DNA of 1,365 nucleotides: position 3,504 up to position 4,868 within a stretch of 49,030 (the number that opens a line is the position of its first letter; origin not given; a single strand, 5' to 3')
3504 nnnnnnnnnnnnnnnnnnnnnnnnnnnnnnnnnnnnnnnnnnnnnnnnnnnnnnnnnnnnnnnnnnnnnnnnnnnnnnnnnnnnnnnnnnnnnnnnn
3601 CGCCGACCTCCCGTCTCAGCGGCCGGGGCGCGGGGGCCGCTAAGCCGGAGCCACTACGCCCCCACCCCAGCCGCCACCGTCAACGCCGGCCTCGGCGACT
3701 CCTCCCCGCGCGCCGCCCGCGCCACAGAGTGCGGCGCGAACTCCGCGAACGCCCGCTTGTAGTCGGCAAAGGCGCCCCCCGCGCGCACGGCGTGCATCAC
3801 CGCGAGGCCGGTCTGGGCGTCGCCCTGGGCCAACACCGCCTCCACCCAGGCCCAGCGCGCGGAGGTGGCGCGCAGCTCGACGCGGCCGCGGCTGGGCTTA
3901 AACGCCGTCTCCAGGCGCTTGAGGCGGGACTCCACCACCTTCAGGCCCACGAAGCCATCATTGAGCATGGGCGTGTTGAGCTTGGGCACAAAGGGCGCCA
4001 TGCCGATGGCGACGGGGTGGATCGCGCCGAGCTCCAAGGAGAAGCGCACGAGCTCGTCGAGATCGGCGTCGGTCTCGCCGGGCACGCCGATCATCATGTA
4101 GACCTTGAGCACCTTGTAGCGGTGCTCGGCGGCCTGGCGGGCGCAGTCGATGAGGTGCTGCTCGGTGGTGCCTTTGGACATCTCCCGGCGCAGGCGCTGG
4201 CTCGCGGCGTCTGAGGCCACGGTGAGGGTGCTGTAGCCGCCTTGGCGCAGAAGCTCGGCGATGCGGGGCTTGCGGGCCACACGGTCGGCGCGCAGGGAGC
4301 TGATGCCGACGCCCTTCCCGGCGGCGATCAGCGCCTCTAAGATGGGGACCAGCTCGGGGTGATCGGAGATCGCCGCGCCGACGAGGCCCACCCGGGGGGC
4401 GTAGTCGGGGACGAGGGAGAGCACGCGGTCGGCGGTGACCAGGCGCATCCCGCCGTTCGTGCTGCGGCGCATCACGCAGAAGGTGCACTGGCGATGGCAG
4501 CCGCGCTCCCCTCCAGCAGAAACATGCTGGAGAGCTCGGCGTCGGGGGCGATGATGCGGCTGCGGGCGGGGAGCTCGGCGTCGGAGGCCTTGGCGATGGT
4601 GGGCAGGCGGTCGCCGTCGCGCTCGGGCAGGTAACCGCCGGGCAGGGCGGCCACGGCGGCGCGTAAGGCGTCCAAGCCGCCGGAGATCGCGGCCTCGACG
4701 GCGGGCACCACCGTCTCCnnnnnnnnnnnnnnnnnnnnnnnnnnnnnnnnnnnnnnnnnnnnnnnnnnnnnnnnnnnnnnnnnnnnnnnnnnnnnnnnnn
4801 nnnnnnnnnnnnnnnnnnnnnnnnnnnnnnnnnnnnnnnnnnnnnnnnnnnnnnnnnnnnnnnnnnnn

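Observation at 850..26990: At least seven to eight ORF disruptions, all at short G/C homopolymers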

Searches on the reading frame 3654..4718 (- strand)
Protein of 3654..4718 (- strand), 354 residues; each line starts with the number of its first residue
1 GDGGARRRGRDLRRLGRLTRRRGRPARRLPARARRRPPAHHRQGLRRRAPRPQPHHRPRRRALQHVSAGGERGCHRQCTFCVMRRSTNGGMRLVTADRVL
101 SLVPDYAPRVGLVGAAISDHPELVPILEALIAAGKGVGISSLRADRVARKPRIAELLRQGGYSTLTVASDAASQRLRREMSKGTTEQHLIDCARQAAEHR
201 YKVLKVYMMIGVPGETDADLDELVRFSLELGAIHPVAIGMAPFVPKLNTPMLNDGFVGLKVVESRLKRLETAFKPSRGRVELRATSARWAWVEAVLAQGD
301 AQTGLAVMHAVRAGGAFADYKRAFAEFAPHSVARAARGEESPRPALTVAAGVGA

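Call 8: search_protein_families(library=pfam, proteins=[window:3654-4718:-], max_evalue=0.01)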
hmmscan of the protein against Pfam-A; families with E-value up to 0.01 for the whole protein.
window:3654-4718:- (354 aa): 1 family
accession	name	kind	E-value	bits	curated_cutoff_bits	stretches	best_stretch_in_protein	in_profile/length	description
PF04055.27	Radical_SAM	-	3e-18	67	29.5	1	72-226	5-165/166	Radical SAM superfamily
